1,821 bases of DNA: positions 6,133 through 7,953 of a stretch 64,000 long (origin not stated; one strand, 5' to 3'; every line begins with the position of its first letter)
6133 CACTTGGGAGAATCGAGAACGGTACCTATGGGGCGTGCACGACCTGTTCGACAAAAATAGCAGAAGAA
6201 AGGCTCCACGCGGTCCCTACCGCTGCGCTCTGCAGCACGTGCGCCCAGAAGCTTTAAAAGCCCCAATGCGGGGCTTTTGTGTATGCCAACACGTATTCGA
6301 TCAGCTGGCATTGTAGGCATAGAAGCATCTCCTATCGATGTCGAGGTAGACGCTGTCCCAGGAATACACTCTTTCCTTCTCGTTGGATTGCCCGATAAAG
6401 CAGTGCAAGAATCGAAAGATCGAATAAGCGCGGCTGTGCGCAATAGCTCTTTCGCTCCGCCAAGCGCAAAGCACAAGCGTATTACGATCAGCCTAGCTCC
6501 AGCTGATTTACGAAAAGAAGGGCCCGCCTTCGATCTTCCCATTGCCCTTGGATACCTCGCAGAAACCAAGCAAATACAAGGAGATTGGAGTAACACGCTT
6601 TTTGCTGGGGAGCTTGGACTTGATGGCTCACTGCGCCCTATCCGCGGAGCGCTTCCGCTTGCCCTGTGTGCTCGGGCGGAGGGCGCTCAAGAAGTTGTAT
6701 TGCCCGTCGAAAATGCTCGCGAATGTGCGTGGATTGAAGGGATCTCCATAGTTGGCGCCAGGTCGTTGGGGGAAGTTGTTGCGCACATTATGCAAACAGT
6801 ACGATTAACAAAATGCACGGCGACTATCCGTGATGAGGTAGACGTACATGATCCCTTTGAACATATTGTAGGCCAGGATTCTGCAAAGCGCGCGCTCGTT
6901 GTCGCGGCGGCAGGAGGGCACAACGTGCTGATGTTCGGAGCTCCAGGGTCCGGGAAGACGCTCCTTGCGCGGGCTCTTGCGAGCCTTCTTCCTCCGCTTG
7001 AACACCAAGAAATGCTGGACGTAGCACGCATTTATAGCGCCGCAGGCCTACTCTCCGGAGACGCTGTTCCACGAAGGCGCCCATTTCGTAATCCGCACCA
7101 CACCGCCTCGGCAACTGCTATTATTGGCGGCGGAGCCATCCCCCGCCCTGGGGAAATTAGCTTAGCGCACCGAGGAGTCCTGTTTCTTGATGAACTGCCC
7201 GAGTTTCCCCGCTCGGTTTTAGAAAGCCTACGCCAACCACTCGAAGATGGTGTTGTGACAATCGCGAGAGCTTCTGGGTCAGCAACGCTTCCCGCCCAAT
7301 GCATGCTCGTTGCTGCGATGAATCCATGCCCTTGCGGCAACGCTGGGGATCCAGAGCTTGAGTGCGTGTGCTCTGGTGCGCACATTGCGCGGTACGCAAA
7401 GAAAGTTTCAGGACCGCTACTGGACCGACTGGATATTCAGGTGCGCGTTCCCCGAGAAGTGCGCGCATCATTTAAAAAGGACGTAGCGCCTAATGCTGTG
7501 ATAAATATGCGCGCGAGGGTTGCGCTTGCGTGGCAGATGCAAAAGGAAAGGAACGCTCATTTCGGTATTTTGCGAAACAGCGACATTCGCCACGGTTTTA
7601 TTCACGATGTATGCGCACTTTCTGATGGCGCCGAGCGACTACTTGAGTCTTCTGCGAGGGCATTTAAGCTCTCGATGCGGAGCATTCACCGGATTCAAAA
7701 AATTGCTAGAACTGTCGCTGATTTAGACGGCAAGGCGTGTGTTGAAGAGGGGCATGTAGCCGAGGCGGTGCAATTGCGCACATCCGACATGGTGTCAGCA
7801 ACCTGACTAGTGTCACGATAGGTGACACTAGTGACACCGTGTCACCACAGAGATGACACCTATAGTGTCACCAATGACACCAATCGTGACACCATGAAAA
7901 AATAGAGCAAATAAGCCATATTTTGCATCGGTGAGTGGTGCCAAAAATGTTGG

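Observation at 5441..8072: Two helically phased arrays of the palindromic site GTGWCAC (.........) bracket a TraR/DksA-like + comM gene pair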

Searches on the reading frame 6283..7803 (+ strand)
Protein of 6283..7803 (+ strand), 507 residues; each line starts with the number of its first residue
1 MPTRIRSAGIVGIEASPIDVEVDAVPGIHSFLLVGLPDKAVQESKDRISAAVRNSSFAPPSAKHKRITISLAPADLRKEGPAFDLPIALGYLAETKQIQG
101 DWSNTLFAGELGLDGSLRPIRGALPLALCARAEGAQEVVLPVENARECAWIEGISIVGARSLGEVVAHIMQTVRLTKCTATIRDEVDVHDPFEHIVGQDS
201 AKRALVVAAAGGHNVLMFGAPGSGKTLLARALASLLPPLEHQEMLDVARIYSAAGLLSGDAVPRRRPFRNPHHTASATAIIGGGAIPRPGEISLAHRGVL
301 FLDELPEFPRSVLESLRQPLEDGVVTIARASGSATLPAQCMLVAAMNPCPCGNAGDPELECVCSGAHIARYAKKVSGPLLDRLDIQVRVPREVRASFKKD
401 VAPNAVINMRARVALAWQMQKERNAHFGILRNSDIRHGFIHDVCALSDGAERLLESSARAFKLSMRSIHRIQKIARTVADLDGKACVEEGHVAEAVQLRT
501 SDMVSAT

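Call 28: search_protein_families(library=pfam, proteins=[window:6283-7803:+], max_evalue=0.01)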
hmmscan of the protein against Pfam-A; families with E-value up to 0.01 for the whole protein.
window:6283-7803:+ (507 aa): 12 families
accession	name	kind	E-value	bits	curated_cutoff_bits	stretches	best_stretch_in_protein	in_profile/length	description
PF01078.27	Mg_chelatase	-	1.8e-90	302.3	20.3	1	192-392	2-202/207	Magnesium chelatase, subunit ChlI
PF13541.12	ChlI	-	2e-40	137.9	27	1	20-144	1-121/121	Subunit ChlI of Mg-chelatase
PF13335.12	Mg_chelatase_C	-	1e-23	84.1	26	1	408-499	6-94/94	Magnesium chelatase, subunit ChlI C-terminal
PF00493.29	MCM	-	3.2e-09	36.7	23.3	1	210-349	55-174/224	MCM P-loop domain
PF07728.20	AAA_5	-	4e-09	37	22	1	214-353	1-129/139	AAA domain (dynein-related subfamily)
PF00158.32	Sigma54_activat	-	4.1e-07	30.3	20.2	1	287-347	84-142/168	Sigma-54 interaction domain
PF05496.18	RuvB_N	-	5e-05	23.5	27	0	195-234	9-55/159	Holliday junction DNA helicase RuvB P-loop domain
PF05362.19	Lon_C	-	0.00021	21.3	21.1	1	19-150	44-178/205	Lon protease (S16) C-terminal proteolytic domain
PF00004.35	AAA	-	0.00062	20.7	21.2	1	215-236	1-22/131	ATPase family associated with various cellular activities (AAA)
PF20030.5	bpMoxR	-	0.0015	18.1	27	0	193-236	12-55/205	MoxR domain in the MoxR-vWA-beta-propeller ternary systems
PF13191.12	AAA_16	-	0.0066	17.4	32.6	0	208-236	19-49/167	AAA ATPase domain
PF06068.19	TIP49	-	0.009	15.7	23.8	0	189-252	20-90/347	TIP49 P-loop domain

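Call 29: find_homologous_proteins(query=window:6283-7803:+, max_evalue=1e-30)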
Query window:6283-7803:+ (507 aa): 8000 proteins with E <= 1e-30 among 8000 candidates; the best 120 are listed.
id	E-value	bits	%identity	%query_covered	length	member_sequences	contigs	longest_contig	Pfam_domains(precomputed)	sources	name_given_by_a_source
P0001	0.0e+0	1117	100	100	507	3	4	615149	PF00158.33,PF13335.13,PF00493.30,PF07728.21,PF01078.28,PF13541.13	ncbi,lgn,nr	ncbi:MAG: YifB family Mg chelatase-like AAA ATPase [Candidatus Paceibacterota bacterium]|nr:MAG: Yif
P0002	3.0e-275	931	82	100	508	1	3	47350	PF00158.33,PF13335.13,PF05362.20,PF00493.30,PF07728.21,PF01078.28,PF13541.13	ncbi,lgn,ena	ncbi:MAG: YifB family Mg chelatase-like AAA ATPase [Patescibacteria group bacterium]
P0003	3.2e-268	908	80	100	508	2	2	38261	PF00158.33,PF13335.13,PF05362.20,PF00493.30,PF07728.21,PF01078.28,PF13541.13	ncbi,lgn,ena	ncbi:MAG: YifB family Mg chelatase-like AAA ATPase [Patescibacteria group bacterium]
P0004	6.5e-180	617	57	100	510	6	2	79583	PF00158.33,PF13335.13,PF00493.30,PF07728.21,PF01078.28,PF13541.13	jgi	-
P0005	2.0e-175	602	53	99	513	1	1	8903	PF00158.33,PF13335.13,PF05362.20,PF00493.30,PF07728.21,PF01078.28,PF13541.13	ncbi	-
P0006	9.6e-174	597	54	99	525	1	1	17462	PF00158.33,PF13335.13,PF05362.20,PF00493.30,PF07728.21,PF01078.28,PF13541.13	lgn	-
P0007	5.6e-173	594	53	99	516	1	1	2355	PF00158.33,PF13335.13,PF00493.30,PF07728.21,PF01078.28,PF13541.13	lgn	-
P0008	5.7e-173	594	55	99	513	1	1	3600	PF13335.13,PF05362.20,PF00493.30,PF07728.21,PF01078.28,PF13541.13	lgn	-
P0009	7.1e-173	594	53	99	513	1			PF00158.33,PF13335.13,PF05362.20,PF00493.30,PF05496.19,PF07728.21,PF01078.28,PF13541.13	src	-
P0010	9.0e-173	594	53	99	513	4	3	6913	PF00158.33,PF13335.13,PF05362.20,PF00493.30,PF05496.19,PF07728.21,PF01078.28,PF13541.13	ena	-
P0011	2.7e-172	592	54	100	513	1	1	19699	PF00158.33,PF13335.13,PF00493.30,PF07728.21,PF01078.28,PF13541.13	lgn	-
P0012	3.5e-172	592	53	99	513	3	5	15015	PF00158.33,PF13335.13,PF05362.20,PF00493.30,PF07728.21,PF01078.28,PF13541.13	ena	-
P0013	5.1e-172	591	54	99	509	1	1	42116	PF00158.33,PF13335.13,PF05362.20,PF00493.30,PF05496.19,PF07728.21,PF01078.28,PF13541.13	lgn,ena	-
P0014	8.2e-172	590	54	99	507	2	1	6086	PF00158.33,PF13335.13,PF00493.30,PF07728.21,PF01078.28,PF13541.13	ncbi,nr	ncbi:MAG: YifB family Mg chelatase-like AAA ATPase [Candidatus Yanofskybacteria bacterium]|nr:YifB f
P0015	9.5e-172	590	53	99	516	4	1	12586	PF00158.33,PF13335.13,PF05362.20,PF00493.30,PF07728.21,PF01078.28,PF13541.13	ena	-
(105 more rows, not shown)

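Call 30: find_encoding_contigs(protein=P0002, flank=10000, max_places=3)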
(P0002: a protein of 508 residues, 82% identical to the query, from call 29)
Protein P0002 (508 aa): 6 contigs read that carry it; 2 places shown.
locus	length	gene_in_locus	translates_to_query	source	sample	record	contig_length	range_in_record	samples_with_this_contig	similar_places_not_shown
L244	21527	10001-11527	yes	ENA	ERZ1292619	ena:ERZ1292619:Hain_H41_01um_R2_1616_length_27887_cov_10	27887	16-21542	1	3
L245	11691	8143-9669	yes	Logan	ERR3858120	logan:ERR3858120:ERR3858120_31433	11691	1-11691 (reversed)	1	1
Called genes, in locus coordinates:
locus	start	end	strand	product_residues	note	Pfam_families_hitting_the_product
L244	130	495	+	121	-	-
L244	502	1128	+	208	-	-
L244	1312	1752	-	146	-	-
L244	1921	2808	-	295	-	PF18933:PsbP_2 (faint)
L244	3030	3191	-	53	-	-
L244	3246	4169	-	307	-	PF13102:Phage_int_SAM_5 (weak), PF13495:Phage_int_SAM_4 (weak), PF02899:Phage_int_SAM_1, PF00589:Phage_integrase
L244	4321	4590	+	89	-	PF00312:Ribosomal_S15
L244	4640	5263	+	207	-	PF01936:NYN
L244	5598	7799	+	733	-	PF01138:RNase_PH, PF03725:RNase_PH_C (weak), PF01138:RNase_PH, PF00013:KH_1, PF00575:S1, PF23459:S1_RRP5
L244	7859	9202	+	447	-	-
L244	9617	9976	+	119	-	PF01258:zf-dskA_traR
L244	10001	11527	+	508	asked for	PF05362:Lon_C, PF13541:ChlI, PF00158:Sigma54_activat (faint), PF00493:MCM (weak), PF01078:Mg_chelatase, PF07728:AAA_5, PF13335:Mg_chelatase_C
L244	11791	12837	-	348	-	PF01476:LysM, PF23446:LysM1_NFP_LYK (faint), PF23473:LysM3_LYK4_5, PF01476:LysM, PF01551:Peptidase_M23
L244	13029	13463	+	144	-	PF02021:UPF0102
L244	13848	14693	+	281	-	PF01261:AP_endonuc_2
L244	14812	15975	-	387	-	-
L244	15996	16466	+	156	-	PF02367:TsaE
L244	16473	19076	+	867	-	PF02739:5_3_exonuc_N, PF01367:5_3_exonuc, PF00476:DNA_pol_A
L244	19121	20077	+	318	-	PF11258:DUF3048, PF17479:DUF3048_C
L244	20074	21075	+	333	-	PF21694:DNA_pol3_delta_C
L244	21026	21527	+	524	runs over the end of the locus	-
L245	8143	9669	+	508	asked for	PF05362:Lon_C, PF13541:ChlI, PF00158:Sigma54_activat (faint), PF00493:MCM (weak), PF01078:Mg_chelatase, PF07728:AAA_5, PF13335:Mg_chelatase_C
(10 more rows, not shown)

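Call 31: find_encoding_contigs(protein=P0003, flank=10000, max_places=3)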
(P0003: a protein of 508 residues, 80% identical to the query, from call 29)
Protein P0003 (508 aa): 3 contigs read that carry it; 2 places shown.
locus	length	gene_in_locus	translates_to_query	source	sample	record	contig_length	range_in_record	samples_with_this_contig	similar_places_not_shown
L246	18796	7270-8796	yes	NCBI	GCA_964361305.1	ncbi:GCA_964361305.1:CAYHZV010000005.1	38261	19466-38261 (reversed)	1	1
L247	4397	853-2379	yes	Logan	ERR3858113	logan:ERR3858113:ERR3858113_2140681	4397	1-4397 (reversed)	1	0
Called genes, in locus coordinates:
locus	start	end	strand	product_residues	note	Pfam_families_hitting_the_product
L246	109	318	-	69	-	-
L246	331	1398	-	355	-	PF13102:Phage_int_SAM_5 (weak), PF02899:Phage_int_SAM_1, PF13495:Phage_int_SAM_4 (weak), PF00589:Phage_integrase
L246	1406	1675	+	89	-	PF00312:Ribosomal_S15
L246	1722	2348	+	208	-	PF01936:NYN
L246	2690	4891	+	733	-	PF01138:RNase_PH, PF03725:RNase_PH_C, PF01138:RNase_PH, PF00013:KH_1, PF00575:S1, PF23459:S1_RRP5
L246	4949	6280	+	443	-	-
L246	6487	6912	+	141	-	-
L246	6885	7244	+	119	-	PF01258:zf-dskA_traR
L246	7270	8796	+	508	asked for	PF05362:Lon_C (weak), PF13541:ChlI, PF00158:Sigma54_activat (faint), PF01078:Mg_chelatase, PF07728:AAA_5 (weak), PF00493:MCM (weak), PF13335:Mg_chelatase_C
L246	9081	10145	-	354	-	PF01476:LysM, PF23446:LysM1_NFP_LYK (faint), PF23473:LysM3_LYK4_5, PF01476:LysM, PF01551:Peptidase_M23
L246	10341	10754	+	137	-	PF02021:UPF0102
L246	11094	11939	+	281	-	PF01261:AP_endonuc_2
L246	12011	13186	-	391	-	-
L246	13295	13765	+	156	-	PF02367:TsaE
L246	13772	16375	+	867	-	PF02739:5_3_exonuc_N, PF01367:5_3_exonuc, PF00476:DNA_pol_A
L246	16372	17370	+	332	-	PF11258:DUF3048, PF17479:DUF3048_C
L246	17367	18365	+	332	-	PF21694:DNA_pol3_delta_C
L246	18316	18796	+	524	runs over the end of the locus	-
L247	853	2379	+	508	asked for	PF05362:Lon_C (weak), PF13541:ChlI, PF00158:Sigma54_activat (faint), PF01078:Mg_chelatase, PF07728:AAA_5 (weak), PF00493:MCM (weak), PF13335:Mg_chelatase_C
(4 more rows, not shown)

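Call 32: find_encoding_contigs(protein=P0004, flank=10000, max_places=3)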
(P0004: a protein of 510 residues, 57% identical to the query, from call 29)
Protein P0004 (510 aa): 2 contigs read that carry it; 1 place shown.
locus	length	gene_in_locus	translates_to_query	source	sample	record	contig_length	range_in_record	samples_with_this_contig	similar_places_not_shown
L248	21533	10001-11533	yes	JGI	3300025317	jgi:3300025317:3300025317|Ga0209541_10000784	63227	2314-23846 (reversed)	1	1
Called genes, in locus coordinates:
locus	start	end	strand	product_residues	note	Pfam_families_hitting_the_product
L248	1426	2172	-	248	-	PF07722:Peptidase_C26, PF00117:GATase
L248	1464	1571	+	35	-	-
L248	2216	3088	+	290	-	PF01551:Peptidase_M23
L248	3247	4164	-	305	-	PF02899:Phage_int_SAM_1, PF13495:Phage_int_SAM_4 (weak), PF00589:Phage_integrase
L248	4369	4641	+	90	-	PF00312:Ribosomal_S15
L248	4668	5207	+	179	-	PF01936:NYN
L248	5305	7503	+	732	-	PF01138:RNase_PH, PF03725:RNase_PH_C, PF03726:PNPase (weak), PF01138:RNase_PH, PF00013:KH_1, PF00575:S1, PF23459:S1_RRP5 (weak)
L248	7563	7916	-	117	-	-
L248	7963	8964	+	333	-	-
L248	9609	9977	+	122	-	PF01258:zf-dskA_traR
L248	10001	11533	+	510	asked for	PF13541:ChlI, PF00493:MCM, PF00158:Sigma54_activat (faint), PF01078:Mg_chelatase, PF07728:AAA_5, PF13335:Mg_chelatase_C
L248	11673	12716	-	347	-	PF01476:LysM, PF23473:LysM3_LYK4_5 (faint), PF01476:LysM, PF01551:Peptidase_M23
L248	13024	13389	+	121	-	PF02021:UPF0102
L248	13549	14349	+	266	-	-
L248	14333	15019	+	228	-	-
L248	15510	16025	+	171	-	PF20803:PaaX_M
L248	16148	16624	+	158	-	PF02367:TsaE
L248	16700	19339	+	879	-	PF02739:5_3_exonuc_N, PF01367:5_3_exonuc, PF00476:DNA_pol_A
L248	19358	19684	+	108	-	-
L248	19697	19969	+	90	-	-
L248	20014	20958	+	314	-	PF01149:Fapy_DNA_glyco, PF06831:H2TH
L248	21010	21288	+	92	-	-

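Call 41: find_related_loci(query=window:6283-7803:+, collection=metagenome_contigs, flank=6000)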
Query window:6283-7803:+ (507 aa) in metagenome_contigs; peptide patterns used: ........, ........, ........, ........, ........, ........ (x = any residue, [..] = any of these).
600 stretches matched a pattern (row limit reached: there are more); 599 encode a relative of the query (tblastn E <= 1e-3); the best 80 are kept; 80 distinct loci.
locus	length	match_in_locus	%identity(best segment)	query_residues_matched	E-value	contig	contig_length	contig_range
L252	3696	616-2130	51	1-499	8e-172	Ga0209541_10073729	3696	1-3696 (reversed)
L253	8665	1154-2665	49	2-499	6e-155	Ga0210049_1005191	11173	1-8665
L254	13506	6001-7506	47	1-499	2e-149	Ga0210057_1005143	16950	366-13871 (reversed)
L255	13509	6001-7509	48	4-499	3e-149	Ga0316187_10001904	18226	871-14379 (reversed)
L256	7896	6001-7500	49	1-500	1e-148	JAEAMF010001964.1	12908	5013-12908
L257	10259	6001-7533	47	1-502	2e-148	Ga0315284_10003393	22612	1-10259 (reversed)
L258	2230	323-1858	46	1-504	7e-159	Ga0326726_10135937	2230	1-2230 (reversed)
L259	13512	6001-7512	45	1-502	1e-146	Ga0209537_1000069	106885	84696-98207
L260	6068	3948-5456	46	3-502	1e-146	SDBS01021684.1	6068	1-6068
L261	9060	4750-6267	50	1-502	1e-144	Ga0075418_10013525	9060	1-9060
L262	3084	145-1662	46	1-502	3e-151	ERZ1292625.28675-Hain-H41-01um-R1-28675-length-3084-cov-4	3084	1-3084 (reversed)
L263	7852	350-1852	48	1-499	9e-144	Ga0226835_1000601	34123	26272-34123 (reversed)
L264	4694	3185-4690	47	4-502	2e-146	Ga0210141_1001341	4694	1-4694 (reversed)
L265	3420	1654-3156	48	1-499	3e-149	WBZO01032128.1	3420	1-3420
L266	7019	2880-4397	49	1-502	2e-143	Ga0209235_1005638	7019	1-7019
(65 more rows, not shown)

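Call 89: search_protein_families(library=ncbifam, proteins=[window:6283-7803:+], max_evalue=0.01)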
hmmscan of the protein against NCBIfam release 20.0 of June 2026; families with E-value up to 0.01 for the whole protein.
window:6283-7803:+ (507 aa): 27 families (the best 25 are shown)
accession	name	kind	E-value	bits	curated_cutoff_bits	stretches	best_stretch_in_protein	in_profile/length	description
TIGR00368.1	TIGR00368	hypoth_equivalog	1e-155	519.2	362.4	1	7-499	3-499/499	YifB family Mg chelatase-like AAA ATPase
NF007365.0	PRK09862.1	equivalog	5.9e-110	368.2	530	1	9-502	10-495/506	YifB family Mg chelatase-like AAA ATPase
TIGR02442.1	Cob-chelat-sub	hypoth_equivalog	1.7e-18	66.4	779.45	2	191-242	2-55/641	putative cobaltochelatase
TIGR02902.1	spore_lonB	equivalog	1.6e-15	56.8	723.3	2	179-327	52-206/531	ATP-dependent protease LonB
TIGR00764.1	lon_rel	equivalog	2.6e-13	49.5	516.6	1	193-248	18-73/608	ATP-dependent protease LonB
TIGR02903.1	spore_lon_C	equivalog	2.6e-11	42.7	678.8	1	190-327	151-296/615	Lon family ATP-dependent protease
TIGR02030.1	BchI-ChlI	equivalog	3.6e-09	36.2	466.95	1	191-242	2-55/337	magnesium chelatase ATPase subunit I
TIGR02031.1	BchD-ChlD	equivalog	5.8e-08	31.9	499.55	1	200-351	2-146/608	magnesium chelatase ATPase subunit D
NF038308.1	RNA_repair_RtcR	equivalog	3.8e-05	22.7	650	0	284-312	266-294/530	RNA repair transcriptional activator RtcR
NF011953.0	PRK15424.1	equivalog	0.00014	20.6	703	1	147-345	170-369/538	propionate catabolism operon regulatory protein PrpR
NF003745.1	PRK05342.1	equivalog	0.00015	20.8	359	1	213-236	110-133/418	ATP-dependent Clp protease ATP-binding subunit ClpX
NF000868.0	PRK00080.1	equivalog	0.00019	20.4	282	0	194-234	26-73/330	Holliday junction branch migration DNA helicase RuvB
TIGR02915.1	PEP_resp_reg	equivalog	0.00022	20.2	502.6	1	209-347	159-282/445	PEP-CTERM-box response regulator transcription factor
TIGR02974.1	phageshock_pspF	equivalog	0.00052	19.3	443.55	1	283-347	80-142/336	phage shock protein operon transcriptional activator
NF011958.0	PRK15429.1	equivalog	0.00053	18.7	830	1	190-316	376-493/692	formate hydrogenlyase transcriptional activator FlhA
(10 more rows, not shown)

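Call 95: list_cluster_members(proteins=[P0001])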
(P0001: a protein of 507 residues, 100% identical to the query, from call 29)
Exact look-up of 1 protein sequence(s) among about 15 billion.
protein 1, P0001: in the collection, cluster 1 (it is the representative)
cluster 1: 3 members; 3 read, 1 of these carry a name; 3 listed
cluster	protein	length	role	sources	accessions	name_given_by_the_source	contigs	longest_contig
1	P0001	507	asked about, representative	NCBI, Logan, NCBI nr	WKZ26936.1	MAG: YifB family Mg chelatase-like AAA ATPase [Candidatus Paceibacterota bacterium]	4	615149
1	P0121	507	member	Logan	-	-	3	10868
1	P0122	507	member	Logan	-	-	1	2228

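Call 96: find_encoding_contigs(protein=P0001, flank=10000, max_places=3)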
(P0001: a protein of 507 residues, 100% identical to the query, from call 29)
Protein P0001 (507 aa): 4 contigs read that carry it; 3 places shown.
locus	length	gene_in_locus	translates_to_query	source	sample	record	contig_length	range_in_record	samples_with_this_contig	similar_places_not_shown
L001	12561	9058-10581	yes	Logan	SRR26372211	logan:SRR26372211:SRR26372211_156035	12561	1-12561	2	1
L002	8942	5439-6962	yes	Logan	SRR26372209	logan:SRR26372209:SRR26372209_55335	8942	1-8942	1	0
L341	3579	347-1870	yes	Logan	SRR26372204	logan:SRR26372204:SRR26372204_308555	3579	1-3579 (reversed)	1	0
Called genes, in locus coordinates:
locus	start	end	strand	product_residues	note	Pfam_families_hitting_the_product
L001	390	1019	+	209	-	-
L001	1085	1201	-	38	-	-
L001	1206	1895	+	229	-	PF09335:VTT_dom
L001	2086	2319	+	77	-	-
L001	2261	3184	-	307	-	PF13102:Phage_int_SAM_5 (weak), PF13495:Phage_int_SAM_4 (weak), PF02899:Phage_int_SAM_1, PF00589:Phage_integrase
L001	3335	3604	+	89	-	PF00312:Ribosomal_S15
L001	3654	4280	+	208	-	PF01936:NYN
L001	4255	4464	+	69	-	-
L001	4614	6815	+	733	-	PF01138:RNase_PH, PF03725:RNase_PH_C, PF01138:RNase_PH, PF00013:KH_1, PF00575:S1, PF23459:S1_RRP5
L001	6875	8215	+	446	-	-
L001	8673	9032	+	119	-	PF01258:zf-dskA_traR (weak)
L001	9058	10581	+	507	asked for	PF13541:ChlI, PF00493:MCM, PF01078:Mg_chelatase, PF00158:Sigma54_activat (faint), PF07728:AAA_5, PF13335:Mg_chelatase_C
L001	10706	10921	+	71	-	-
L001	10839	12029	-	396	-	PF23446:LysM1_NFP_LYK (faint), PF01476:LysM, PF23473:LysM3_LYK4_5, PF01476:LysM, PF01551:Peptidase_M23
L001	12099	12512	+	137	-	PF02021:UPF0102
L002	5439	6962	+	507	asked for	PF13541:ChlI, PF00493:MCM, PF01078:Mg_chelatase, PF00158:Sigma54_activat (faint), PF07728:AAA_5, PF13335:Mg_chelatase_C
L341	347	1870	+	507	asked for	PF13541:ChlI, PF00493:MCM, PF01078:Mg_chelatase, PF00158:Sigma54_activat (faint), PF07728:AAA_5, PF13335:Mg_chelatase_C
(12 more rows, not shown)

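Call 100: search_protein_families(library=pfam, proteins=[L244:14812-15975:-, L246:12011-13186:-, L248:15510-16025:+, L248:13549-14349:+, L248:14333-15019:+, L248:7563-7916:-, L248:7963-8964:+, L244:1312-1752:-, L244:130-495:+, L244:502-1128:+], max_evalue=0.01)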
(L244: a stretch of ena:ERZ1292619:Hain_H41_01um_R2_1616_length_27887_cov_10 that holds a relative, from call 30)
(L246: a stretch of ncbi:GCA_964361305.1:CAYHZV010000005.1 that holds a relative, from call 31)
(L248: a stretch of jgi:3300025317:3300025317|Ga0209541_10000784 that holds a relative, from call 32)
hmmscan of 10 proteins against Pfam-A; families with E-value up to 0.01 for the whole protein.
L244:14812-15975:- (387 aa): 0 families

L246:12011-13186:- (391 aa): 0 families

L248:15510-16025:+ (171 aa): 1 family
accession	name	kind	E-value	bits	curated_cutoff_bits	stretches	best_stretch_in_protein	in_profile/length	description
PF20803.2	PaaX_M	-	2.3e-15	56.9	24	1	78-144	2-69/83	PaaX protein central Cas2-like domain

L248:13549-14349:+ (266 aa): 0 families

L248:14333-15019:+ (228 aa): 0 families

L248:7563-7916:- (117 aa): 0 families

L248:7963-8964:+ (333 aa): 0 families

L244:1312-1752:- (146 aa): 0 families

L244:130-495:+ (121 aa): 0 families

L244:502-1128:+ (208 aa): 0 families
